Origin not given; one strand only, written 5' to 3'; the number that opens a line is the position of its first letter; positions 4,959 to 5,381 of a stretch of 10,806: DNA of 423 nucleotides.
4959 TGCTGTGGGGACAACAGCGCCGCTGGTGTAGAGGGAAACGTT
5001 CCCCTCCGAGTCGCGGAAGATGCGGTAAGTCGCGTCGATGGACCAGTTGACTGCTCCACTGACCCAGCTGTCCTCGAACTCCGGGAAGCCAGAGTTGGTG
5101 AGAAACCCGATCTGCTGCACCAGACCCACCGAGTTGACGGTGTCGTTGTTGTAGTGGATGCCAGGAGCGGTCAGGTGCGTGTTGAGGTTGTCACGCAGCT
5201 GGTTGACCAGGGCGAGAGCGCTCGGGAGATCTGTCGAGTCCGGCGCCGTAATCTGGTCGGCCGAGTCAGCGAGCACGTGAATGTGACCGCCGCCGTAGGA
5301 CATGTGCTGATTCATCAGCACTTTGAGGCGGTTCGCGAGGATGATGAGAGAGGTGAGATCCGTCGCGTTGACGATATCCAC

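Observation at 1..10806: Tightly coupled, all-minus-strand module of at least 4 large structural genes lacking signal peptides: likely a phage/prophage fibre and host-range module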

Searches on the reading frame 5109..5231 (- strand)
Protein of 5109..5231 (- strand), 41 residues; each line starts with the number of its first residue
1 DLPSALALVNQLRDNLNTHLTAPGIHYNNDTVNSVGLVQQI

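Call 53: search_protein_representatives(alignment_id=A2)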
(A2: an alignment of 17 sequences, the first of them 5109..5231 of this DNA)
Query: 17 sequences, 41 profile positions. Proteins with E-value up to 0.001 (for the whole library): 896; up to 1e-10: 369; up to 1e-30: 68. The best 150 are listed.
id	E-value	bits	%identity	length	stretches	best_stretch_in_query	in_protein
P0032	2.4e-147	494.9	-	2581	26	1-41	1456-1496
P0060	4.9e-128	433.1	-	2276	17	1-41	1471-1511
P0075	1.3e-111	380.6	-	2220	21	1-41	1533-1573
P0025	2.9e-109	373.0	-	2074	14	6-41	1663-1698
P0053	6.1e-104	356.0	-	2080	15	2-40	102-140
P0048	1.9e-97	335.2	-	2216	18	1-38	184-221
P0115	1.2e-93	323.1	-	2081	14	1-35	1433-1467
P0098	1.9e-91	316.0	-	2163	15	2-41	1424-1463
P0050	1.6e-89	309.8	-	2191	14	5-40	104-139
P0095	5.1e-86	298.6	-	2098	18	1-41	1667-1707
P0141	2.0e-85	296.7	-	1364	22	1-41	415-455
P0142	8.8e-84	291.5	-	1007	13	6-41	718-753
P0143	3.7e-83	289.5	-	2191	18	1-41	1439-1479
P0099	8.9e-82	285.0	-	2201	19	2-34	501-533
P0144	5.0e-74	260.3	-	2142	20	1-39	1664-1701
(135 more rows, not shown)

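Call 56: search_protein_families(library=pfam, alignment_id=A4, max_evalue=0.001)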
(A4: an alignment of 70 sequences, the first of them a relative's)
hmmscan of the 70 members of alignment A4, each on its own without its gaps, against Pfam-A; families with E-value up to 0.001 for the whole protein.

A. member 1, P0215 (180 aa): 0 families

B. families by the number of members that match (of 70 scanned): 13 families
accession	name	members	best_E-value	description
PF17482.7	Phage_sheath_1C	2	9.2e-08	Phage tail sheath C-terminal domain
PF04984.19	Phage_sheath_1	2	9.9e-08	Phage tail sheath protein subtilisin-like domain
PF17691.6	Croc_4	2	4.9e-05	Contingent replication of cDNA 4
PF04865.19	Baseplate_J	1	2.6e-15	Baseplate J-like protein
PF12708.12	Pect-lyase_RHGA_epim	1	3.8e-12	Rhamnogalacturonase A/epimerase, pectate lyase-like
PF14522.11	Cytochrome_C7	1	1.2e-07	Cytochrome c7 and related cytochrome c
PF01938.26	TRAM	1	2.6e-05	TRAM domain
PF14537.11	Cytochrom_c3_2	1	0.0001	Cytochrome c3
PF09699.15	Paired_CXXCH_1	1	0.00014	Doubled CXXCH motif (Paired_CXXCH_1)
PF05036.18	SPOR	1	0.00026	SPOR domain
PF11543.14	UN_NPL4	1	0.00027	Nuclear pore localisation protein NPL4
PF10758.14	DUF2586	1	0.00076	Protein of unknown function (DUF2586)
PF17442.7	U62_UL91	1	0.00095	Functional domain of U62 and UL91 proteins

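Call 57: search_protein_families(library=phrogs, alignment_id=A4, max_evalue=0.001)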
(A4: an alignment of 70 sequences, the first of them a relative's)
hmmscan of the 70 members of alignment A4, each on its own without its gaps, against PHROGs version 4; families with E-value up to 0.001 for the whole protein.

A. member 1, P0215 (180 aa): 0 families

B. families by the number of members that match (of 70 scanned): 38 families (the first 25 are shown)
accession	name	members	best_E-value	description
phrog_6994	-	6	1.4e-08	head fiber protein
phrog_6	-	2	8.3e-50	baseplate wedge subunit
phrog_37030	-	2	5.8e-07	-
phrog_165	-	1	3.6e-64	tail sheath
phrog_15814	-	1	1e-44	-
phrog_23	-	1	1.1e-41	tail sheath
phrog_17610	-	1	4.2e-38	tail sheath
phrog_219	-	1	1.5e-34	baseplate wedge subunit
phrog_9522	-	1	5.1e-25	major tail protein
phrog_2234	-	1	1.7e-14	tail spike protein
phrog_1369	-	1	6.9e-13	baseplate protein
phrog_4226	-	1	9.5e-11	baseplate protein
phrog_10646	-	1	1.3e-10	baseplate wedge subunit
phrog_279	-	1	6.2e-10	tail sheath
phrog_1608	-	1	1e-09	tail protein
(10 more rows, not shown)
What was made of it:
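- Outside this lineage it sits in tail sheath, baseplate wedge, tail spike and head fibre proteins (calls 56, 57). 6 of 70 unrelated proteins that carry the His/His/Asp repeat match phrog_6994, 'head fiber protein' (call 57). The same repeat also occurs in sheath, wedge and tail-spike proteins (calls 56, 57).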

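Call 94: search_solved_structures(query=A4, max_evalue=10)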
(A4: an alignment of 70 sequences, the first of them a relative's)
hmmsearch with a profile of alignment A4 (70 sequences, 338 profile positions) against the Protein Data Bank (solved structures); distinct sequences matched with E-value up to 10: 6.
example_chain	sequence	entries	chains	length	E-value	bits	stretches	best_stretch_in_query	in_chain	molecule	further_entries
2pk0_A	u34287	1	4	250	0.27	14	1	25-96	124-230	Serine/threonine protein phosphatase Stp1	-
4bi5_A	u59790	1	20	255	0.33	13.7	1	104-136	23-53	TRIOSEPHOSPHATE ISOMERASE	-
4bi6_A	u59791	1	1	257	0.33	13.7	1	104-136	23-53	TRIOSEPHOSPHATE ISOMERASE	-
3pf3_A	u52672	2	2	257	0.33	13.7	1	104-136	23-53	Triosephosphate isomerase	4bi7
2dp3_A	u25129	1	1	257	0.33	13.7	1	104-136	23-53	Triosephosphate isomerase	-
8z21_C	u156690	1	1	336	2.6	10.7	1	124-147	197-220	Oligopeptide transport ATP-binding protein OppD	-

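Call 95: search_solved_structures(query=A2, max_evalue=10)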
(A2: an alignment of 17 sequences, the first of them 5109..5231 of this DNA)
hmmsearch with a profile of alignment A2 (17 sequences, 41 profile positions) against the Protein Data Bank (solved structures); distinct sequences matched with E-value up to 10: 6.
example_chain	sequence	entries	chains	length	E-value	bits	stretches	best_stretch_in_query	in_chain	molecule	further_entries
1nq6_A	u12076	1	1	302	0.3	14.5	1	8-27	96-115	Xys1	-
3u7g_A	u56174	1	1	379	1.1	12.7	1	19-33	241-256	Bifunctional polynucleotide phosphatase/kinase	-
3u7e_B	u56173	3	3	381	1.1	12.7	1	19-33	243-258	Bifunctional polynucleotide phosphatase/kinase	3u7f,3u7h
1yj5_A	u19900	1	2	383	1.1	12.7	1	19-33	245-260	5' polynucleotide kinase-3' phosphatase catalytic domain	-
3zvn_A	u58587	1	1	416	1.2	12.6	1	19-33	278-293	BIFUNCTIONAL POLYNUCLEOTIDE PHOSPHATASE/KINASE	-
3zvl_A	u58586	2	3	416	1.2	12.6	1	19-33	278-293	BIFUNCTIONAL POLYNUCLEOTIDE PHOSPHATASE/KINASE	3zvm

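Call 96: find_homologous_proteins(query=A4, max_evalue=0.00001)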
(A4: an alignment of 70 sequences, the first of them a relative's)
Query A4 (70 sequences) (180 aa, profile of the alignment): 144 proteins with E <= 0.00001 among 8000 candidates; the best 120 are listed.
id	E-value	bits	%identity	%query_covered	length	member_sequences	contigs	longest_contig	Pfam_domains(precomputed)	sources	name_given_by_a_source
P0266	7.3e-274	925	50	62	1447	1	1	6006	-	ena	-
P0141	3.0e-244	828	43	63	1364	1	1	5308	-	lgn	-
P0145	2.0e-165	568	46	71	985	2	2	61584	-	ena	-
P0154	3.8e-153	528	37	56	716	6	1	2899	-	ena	-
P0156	1.9e-144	499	42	81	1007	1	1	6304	-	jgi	jgi:hypothetical protein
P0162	1.4e-134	467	46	61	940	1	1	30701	-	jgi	jgi:hypothetical protein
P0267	1.0e-128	448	36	84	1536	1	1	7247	-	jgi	-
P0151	1.5e-124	434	41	63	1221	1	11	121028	-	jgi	jgi:hypothetical protein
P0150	2.3e-119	417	40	67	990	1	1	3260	-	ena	-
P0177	6.6e-117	409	49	74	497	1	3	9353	-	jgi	jgi:hypothetical protein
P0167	1.1e-104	369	35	74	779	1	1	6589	-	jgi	jgi:hypothetical protein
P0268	2.4e-95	338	31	83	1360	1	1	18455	-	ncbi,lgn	-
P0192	1.6e-92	329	40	64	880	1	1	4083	-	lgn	-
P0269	8.0e-92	326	43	74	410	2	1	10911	PF26643.1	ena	-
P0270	5.7e-91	324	49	62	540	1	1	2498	-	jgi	jgi:hypothetical protein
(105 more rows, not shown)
